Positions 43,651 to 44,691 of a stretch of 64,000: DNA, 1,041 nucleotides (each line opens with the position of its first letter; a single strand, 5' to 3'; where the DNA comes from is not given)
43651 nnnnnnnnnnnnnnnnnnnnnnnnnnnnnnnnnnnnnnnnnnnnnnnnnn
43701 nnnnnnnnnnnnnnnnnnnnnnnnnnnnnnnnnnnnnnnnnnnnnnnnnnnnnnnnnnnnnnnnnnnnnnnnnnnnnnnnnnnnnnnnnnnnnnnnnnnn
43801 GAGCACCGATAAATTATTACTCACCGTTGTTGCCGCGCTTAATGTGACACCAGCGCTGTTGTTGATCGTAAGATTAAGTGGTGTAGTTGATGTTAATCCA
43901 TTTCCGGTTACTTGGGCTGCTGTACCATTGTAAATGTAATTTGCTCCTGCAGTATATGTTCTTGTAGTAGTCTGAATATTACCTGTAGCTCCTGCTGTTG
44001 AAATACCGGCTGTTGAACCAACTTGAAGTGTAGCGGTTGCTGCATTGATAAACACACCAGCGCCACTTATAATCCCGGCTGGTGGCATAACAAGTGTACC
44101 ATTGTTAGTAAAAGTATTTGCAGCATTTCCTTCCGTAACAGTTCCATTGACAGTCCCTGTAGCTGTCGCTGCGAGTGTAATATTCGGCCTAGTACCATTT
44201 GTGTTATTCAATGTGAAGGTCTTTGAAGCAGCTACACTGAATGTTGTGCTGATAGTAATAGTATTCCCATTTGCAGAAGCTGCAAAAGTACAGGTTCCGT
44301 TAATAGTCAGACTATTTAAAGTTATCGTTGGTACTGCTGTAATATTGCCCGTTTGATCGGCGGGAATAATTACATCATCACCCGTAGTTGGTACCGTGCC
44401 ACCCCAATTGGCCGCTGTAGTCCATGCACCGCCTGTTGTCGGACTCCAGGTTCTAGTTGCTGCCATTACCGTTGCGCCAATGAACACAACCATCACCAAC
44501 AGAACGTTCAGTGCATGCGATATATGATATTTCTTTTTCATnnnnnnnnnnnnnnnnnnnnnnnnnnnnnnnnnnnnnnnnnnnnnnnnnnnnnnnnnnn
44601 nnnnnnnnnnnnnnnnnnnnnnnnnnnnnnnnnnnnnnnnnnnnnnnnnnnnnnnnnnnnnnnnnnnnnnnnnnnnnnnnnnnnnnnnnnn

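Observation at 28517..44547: A ~5,340-aa T9SS-sorted beta-helix adhesin is transcriptionally fused to pilin genes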

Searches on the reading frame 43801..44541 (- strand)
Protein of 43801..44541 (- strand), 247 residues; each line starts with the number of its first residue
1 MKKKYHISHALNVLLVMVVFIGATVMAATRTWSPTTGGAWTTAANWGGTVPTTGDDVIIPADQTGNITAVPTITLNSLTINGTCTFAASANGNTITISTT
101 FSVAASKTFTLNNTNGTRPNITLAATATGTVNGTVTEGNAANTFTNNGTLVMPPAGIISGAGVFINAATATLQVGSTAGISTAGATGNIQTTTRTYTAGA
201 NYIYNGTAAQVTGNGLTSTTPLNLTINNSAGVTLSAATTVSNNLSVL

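Call 15: search_protein_families(library=pfam, proteins=[window:43801-44541:-], max_evalue=0.1)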
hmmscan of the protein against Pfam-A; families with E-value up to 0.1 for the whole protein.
window:43801-44541:- (247 aa): 1 family
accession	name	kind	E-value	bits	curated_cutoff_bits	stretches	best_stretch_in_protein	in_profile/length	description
PF10162.14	G8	-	6.4e-05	23.3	22.9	1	46-102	2-56/124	G8 domain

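Call 16: search_protein_families(library=ncbifam, proteins=[window:43801-44541:-], max_evalue=0.1)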
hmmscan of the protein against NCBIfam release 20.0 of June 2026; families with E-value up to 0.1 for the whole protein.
window:43801-44541:- (247 aa): 0 families

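Call 86: find_related_loci(query=window:43801-44541:-, collection=metagenome_contigs, flank=10000)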
Query window:43801-44541:- (247 aa) in metagenome_contigs; peptide patterns used: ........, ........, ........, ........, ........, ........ (x = any residue, [..] = any of these).
454 stretches matched a pattern; 19 encode a relative of the query (tblastn E <= 1e-3); 19 distinct loci.
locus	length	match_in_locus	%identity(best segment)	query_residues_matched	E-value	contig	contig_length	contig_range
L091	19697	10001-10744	45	2-240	7e-53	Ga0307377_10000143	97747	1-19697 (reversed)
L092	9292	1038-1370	57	27-136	1e-29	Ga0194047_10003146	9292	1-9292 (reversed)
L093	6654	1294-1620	59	139-244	4e-23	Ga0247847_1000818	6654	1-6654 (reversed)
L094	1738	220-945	38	31-246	3e-22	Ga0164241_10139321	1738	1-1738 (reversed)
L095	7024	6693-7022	56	124-236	5e-22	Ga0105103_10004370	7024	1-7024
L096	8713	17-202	74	185-246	3e-21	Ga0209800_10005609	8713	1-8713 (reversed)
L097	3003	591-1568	35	1-240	4e-21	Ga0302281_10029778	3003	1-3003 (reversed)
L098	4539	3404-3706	65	149-246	6e-21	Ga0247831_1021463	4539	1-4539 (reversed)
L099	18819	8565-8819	64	160-246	9e-21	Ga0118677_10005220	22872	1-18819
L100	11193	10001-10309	55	149-246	7e-17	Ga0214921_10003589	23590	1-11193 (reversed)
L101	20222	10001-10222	59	155-228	1e-15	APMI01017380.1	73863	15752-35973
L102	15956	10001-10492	37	67-246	2e-15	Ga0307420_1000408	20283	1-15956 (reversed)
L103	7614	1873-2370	42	81-246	8e-14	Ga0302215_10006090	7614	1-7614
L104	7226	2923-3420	42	81-246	8e-14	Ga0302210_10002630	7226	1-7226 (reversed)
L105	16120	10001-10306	49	149-244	2e-13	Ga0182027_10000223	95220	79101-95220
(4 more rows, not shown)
